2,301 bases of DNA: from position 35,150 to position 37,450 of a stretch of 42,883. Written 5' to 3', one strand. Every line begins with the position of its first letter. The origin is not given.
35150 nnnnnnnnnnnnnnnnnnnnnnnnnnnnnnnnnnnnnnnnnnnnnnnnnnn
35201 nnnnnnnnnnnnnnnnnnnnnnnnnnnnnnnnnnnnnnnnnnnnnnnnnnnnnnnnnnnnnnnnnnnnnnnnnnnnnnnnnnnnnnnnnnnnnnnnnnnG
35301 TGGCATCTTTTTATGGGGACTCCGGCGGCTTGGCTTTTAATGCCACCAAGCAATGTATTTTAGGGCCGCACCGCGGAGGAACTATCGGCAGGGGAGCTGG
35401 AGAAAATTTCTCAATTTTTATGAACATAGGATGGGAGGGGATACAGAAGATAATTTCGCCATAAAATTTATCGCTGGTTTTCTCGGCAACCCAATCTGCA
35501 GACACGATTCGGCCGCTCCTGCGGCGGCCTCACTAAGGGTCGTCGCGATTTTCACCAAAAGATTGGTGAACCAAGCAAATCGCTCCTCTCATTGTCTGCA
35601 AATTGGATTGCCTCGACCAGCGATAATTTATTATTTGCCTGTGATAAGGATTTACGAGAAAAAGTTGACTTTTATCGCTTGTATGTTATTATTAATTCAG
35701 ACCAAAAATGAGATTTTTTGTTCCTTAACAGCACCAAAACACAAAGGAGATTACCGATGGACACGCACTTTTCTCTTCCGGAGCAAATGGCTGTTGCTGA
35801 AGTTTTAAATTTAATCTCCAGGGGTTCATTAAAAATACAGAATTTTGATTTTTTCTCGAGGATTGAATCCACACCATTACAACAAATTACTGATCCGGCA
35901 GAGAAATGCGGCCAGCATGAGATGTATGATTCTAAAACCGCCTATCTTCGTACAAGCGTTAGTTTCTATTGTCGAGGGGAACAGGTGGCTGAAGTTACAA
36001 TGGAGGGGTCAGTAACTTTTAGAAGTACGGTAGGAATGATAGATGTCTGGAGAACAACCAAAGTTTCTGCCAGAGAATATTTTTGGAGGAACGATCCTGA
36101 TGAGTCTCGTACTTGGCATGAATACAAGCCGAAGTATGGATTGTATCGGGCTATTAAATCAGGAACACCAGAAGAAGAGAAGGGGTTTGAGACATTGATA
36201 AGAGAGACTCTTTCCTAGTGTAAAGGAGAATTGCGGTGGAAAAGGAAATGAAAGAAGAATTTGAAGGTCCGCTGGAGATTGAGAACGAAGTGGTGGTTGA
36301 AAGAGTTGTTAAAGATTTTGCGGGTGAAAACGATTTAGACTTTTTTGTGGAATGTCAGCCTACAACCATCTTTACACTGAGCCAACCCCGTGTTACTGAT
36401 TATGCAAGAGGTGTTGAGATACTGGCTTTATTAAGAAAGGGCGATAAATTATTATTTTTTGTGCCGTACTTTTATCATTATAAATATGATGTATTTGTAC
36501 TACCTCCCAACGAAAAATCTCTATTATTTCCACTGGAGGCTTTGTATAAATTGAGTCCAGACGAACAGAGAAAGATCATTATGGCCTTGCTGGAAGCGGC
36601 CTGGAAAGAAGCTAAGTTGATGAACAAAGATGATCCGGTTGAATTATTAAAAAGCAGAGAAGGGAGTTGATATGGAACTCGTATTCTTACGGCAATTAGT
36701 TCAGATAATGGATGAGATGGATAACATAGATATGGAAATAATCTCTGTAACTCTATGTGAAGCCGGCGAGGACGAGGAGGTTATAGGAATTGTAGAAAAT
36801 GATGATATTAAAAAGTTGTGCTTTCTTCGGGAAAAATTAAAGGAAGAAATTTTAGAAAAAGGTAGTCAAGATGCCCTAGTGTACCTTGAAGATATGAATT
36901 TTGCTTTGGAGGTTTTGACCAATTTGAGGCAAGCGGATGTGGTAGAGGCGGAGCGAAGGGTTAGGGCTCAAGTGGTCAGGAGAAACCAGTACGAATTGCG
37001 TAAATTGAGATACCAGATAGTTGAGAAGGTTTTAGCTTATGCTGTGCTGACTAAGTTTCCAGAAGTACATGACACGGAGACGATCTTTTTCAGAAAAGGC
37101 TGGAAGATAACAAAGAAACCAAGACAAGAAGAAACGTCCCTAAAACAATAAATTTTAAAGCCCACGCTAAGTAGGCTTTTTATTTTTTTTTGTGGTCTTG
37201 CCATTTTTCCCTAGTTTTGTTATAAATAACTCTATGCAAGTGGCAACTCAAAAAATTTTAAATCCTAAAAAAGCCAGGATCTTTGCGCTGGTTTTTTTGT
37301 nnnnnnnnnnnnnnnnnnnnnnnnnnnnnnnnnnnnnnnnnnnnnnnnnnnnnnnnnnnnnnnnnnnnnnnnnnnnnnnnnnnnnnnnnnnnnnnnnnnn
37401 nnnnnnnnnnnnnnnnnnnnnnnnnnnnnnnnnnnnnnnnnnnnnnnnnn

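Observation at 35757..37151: Self-contained three-gene operon of proteins with no recognisable domains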

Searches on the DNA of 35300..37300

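Call 86: search_rna_families(source=window, start=35300, end=37300, threshold=evalue, max_evalue=1)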
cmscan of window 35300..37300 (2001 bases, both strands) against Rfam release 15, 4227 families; matches with E-value up to 1: 0.
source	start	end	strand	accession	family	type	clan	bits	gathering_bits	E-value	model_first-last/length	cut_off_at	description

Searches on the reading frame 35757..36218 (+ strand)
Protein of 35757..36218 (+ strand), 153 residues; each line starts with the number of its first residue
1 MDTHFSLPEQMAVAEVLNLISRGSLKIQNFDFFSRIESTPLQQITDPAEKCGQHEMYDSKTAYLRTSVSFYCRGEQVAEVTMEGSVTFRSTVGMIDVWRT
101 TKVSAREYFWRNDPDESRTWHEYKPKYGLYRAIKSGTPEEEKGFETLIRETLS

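Call 5: search_protein_families(library=pfam, proteins=[window:35757-36218:+], max_evalue=1)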
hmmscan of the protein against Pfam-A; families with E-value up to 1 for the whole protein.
window:35757-36218:+ (153 aa): 1 family
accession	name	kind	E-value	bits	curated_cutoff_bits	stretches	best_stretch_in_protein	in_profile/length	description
PF23668.1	CUB_CDCP1_2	-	0.032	14.5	27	1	38-92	37-92/108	CDCP1 CUB domain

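Call 7: search_protein_families(library=phrogs, proteins=[window:35757-36218:+], max_evalue=1)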
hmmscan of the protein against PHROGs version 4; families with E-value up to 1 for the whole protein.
window:35757-36218:+ (153 aa): 0 families

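Call 8: search_protein_families(library=padloc, proteins=[window:35757-36218:+], max_evalue=1)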
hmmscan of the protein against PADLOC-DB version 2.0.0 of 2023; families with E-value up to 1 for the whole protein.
window:35757-36218:+ (153 aa): 0 families
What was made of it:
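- Closest known: Small immunity proteins of polymorphic toxin systems. Different: No toxin domain is detected (calls 5, 8).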

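Call 9: search_protein_families(library=ncbifam, proteins=[window:35757-36218:+], max_evalue=1)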
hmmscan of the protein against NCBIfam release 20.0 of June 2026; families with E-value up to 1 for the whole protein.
window:35757-36218:+ (153 aa): 0 families
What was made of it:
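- On Type II toxin-antitoxin system: No Pfam, NCBIfam or PADLOC hit for g1 or g3 (calls 5, 8, 9).
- There is no hit to any toxin, antitoxin or defence profile (calls 5, 8, 9). g2 has no DNA-binding domain.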

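Call 10: find_homologous_proteins(query=window:35757-36218:+, max_evalue=0.01)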
Query window:35757-36218:+ (153 aa): 2 proteins with E <= 0.01 among 17 candidates.
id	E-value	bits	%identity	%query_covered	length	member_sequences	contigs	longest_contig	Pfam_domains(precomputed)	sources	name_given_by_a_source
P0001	1.7e-98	344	100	100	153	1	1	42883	-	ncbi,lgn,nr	ncbi:MAG: hypothetical protein Q8R29_03145 [bacterium]|nr:hypothetical protein [bacterium]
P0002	5.4e-84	297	86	99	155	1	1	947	-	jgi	jgi:hypothetical protein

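Call 16: find_encoding_contigs(protein=P0002, flank=5000)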
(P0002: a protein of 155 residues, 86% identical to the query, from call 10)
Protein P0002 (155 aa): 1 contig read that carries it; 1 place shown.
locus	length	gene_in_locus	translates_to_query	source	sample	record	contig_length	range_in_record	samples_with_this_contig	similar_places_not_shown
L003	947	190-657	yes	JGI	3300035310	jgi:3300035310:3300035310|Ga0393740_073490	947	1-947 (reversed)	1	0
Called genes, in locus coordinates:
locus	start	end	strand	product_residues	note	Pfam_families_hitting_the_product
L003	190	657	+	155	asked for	-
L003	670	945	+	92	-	?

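Call 31: search_solved_structures(query=A3, max_evalue=10, show_alignments=2)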
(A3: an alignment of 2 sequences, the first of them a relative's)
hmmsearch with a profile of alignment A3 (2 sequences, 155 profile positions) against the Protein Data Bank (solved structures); distinct sequences matched with E-value up to 10: 2.
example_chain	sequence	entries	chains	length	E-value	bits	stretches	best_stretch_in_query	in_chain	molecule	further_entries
5i1u_A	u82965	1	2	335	0.27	14.3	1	89-149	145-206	Germacradien-4-ol synthase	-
1h6k_X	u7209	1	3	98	1.1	12.2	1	54-118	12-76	20 KDA NUCLEAR CAP BINDING PROTEIN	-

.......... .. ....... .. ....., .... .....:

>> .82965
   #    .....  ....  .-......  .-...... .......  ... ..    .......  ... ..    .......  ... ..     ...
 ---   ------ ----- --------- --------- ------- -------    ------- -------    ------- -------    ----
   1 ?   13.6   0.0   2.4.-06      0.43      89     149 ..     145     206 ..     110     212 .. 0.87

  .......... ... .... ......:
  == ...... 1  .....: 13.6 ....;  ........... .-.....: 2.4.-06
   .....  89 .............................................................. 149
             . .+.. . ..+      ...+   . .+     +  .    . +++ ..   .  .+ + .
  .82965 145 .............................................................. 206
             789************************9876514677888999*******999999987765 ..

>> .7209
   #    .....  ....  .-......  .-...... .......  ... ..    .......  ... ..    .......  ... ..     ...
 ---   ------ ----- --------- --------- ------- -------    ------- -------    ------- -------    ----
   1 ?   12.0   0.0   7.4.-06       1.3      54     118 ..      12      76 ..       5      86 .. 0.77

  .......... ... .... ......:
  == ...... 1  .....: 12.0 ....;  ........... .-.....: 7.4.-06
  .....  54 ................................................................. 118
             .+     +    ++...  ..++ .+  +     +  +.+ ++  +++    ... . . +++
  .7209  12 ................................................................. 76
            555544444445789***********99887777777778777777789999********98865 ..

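Call 68: find_encoding_contigs(protein=P0001, flank=1000, max_places=3)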
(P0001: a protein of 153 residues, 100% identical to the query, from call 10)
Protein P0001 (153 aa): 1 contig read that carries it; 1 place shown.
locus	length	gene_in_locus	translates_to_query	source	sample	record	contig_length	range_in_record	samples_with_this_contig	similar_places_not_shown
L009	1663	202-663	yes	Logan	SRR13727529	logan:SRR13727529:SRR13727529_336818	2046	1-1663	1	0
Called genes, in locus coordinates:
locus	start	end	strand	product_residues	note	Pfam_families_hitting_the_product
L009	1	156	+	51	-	?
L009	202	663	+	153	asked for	-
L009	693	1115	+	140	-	-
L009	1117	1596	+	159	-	-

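Call 80: search_dna_similar(query=window:35757-36218:+, collection=phages, mode=protein, max_evalue=1, max_rows=8)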
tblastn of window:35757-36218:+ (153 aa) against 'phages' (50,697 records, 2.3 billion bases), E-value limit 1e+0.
No match.

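Call 83: search_dna_similar(query=window:35757-36218:+, collection=plasmids, mode=protein, max_evalue=1, max_rows=8)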
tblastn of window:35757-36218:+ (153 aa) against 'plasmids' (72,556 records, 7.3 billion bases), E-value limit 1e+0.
No match.
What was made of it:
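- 35757..36218 (+): g1, 153 aa, pI 5.5. Orphan protein; only one homologue is known (86% identity). No family, PDB, phage or plasmid hit (calls 5, 7-9, 31, 80, 83).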
